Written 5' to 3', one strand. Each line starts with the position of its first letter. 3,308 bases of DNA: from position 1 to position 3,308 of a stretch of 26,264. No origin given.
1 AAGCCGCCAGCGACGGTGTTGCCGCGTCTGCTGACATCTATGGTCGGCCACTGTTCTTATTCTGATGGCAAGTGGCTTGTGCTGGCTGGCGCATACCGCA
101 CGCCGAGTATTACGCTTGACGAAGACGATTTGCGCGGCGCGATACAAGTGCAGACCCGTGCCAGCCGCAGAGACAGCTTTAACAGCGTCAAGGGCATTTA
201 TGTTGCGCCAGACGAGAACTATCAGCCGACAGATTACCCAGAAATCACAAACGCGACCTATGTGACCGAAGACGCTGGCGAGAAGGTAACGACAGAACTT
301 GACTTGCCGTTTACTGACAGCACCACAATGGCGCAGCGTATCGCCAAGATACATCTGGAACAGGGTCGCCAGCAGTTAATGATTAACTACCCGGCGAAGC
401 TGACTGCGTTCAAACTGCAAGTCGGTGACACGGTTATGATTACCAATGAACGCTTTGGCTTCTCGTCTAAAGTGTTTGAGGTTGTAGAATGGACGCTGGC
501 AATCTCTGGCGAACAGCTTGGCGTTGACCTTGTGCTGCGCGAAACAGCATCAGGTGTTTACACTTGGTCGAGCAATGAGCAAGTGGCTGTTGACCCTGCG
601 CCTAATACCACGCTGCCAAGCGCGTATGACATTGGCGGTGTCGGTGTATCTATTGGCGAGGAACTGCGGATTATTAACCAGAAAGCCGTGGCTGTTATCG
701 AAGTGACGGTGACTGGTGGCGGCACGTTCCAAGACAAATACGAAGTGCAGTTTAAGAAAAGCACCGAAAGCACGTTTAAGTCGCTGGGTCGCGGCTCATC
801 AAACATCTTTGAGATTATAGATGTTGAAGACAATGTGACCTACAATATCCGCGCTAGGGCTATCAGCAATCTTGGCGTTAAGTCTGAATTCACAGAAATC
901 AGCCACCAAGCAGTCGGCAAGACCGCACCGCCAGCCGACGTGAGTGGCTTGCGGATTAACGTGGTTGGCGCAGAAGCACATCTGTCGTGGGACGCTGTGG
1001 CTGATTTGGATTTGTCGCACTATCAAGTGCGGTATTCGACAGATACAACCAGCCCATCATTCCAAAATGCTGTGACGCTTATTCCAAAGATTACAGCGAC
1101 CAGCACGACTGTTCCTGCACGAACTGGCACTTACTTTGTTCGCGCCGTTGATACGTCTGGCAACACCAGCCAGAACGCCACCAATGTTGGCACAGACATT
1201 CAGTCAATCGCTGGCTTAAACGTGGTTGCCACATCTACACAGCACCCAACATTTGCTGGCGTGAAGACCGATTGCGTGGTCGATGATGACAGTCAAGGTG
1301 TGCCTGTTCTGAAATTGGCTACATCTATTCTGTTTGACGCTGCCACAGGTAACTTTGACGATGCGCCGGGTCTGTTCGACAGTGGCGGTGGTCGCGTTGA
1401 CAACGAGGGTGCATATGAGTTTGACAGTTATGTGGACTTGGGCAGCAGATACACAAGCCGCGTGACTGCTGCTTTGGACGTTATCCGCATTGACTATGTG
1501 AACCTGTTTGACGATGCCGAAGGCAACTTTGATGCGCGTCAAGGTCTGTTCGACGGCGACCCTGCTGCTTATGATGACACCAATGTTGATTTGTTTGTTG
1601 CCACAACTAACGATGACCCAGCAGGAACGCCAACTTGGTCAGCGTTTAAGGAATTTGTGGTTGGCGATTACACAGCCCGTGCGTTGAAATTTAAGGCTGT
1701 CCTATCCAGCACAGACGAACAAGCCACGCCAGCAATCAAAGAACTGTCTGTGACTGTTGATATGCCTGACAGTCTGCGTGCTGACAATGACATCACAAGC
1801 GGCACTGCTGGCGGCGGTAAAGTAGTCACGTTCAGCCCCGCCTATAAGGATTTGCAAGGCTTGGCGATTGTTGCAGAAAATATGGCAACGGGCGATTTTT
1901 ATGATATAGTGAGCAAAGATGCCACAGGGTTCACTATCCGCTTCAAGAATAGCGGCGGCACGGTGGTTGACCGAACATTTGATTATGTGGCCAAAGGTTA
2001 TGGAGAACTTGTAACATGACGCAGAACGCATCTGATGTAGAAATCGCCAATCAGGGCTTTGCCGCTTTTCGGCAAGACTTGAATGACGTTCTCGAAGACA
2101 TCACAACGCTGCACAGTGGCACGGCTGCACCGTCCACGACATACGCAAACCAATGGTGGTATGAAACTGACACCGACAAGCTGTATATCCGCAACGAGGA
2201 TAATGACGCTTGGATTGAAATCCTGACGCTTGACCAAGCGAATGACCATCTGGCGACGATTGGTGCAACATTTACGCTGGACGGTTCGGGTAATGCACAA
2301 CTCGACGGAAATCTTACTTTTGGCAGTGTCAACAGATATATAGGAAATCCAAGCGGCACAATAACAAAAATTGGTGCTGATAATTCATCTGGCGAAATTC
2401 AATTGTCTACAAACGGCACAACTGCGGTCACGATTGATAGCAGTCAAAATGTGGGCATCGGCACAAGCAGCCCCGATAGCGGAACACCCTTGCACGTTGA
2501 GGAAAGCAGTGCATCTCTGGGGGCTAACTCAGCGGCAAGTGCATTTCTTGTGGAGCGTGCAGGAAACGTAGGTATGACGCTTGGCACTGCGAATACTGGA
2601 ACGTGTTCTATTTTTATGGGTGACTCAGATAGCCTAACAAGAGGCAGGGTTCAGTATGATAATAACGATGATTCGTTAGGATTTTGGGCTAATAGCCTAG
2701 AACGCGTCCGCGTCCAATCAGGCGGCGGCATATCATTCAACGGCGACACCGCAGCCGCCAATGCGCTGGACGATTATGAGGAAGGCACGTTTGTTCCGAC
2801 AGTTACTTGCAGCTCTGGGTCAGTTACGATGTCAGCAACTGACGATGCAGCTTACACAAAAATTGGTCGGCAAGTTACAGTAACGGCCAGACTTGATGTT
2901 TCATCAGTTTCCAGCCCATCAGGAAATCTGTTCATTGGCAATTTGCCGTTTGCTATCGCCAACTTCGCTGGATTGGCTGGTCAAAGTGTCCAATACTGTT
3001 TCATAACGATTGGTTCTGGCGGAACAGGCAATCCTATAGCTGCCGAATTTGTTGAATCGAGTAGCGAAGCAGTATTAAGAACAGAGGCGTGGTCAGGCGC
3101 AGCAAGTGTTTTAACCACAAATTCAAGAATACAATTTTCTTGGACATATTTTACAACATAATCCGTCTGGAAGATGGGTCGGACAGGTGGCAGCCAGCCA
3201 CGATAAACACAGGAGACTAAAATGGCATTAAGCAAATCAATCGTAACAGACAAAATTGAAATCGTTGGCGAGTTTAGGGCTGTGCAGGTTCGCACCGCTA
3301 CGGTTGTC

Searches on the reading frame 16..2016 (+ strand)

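Call 60: search_protein_families(library=phrogs, proteins=[window:16-2016:+], max_evalue=0.00001)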
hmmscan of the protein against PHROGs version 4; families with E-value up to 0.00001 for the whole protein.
window:16-2016:+ (667 aa): 2 families
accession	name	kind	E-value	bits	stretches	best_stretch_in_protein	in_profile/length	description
phrog_5616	-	tail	1e-35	124.3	1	3-325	316-650/873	tail fiber protein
phrog_31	-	tail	1e-35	123.9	1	5-394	604-1061/1565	central tail fiber J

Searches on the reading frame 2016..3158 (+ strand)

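Call 60: search_protein_families(library=phrogs, proteins=[window:2016-3158:+], max_evalue=0.00001)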
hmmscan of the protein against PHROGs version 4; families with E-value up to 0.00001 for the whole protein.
window:2016-3158:+ (381 aa): 4 families
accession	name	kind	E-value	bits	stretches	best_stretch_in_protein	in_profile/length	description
phrog_29288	-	unknown function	1.5e-27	96.5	2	100-316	1289-1494/1558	-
phrog_17970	-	unknown function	8.9e-10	39.5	1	130-328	105-285/357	-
phrog_18345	-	tail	8.6e-09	35.3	1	122-249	505-595/956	tail fiber protein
phrog_29834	-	unknown function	3.9e-08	33.6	1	7-75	5-73/581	-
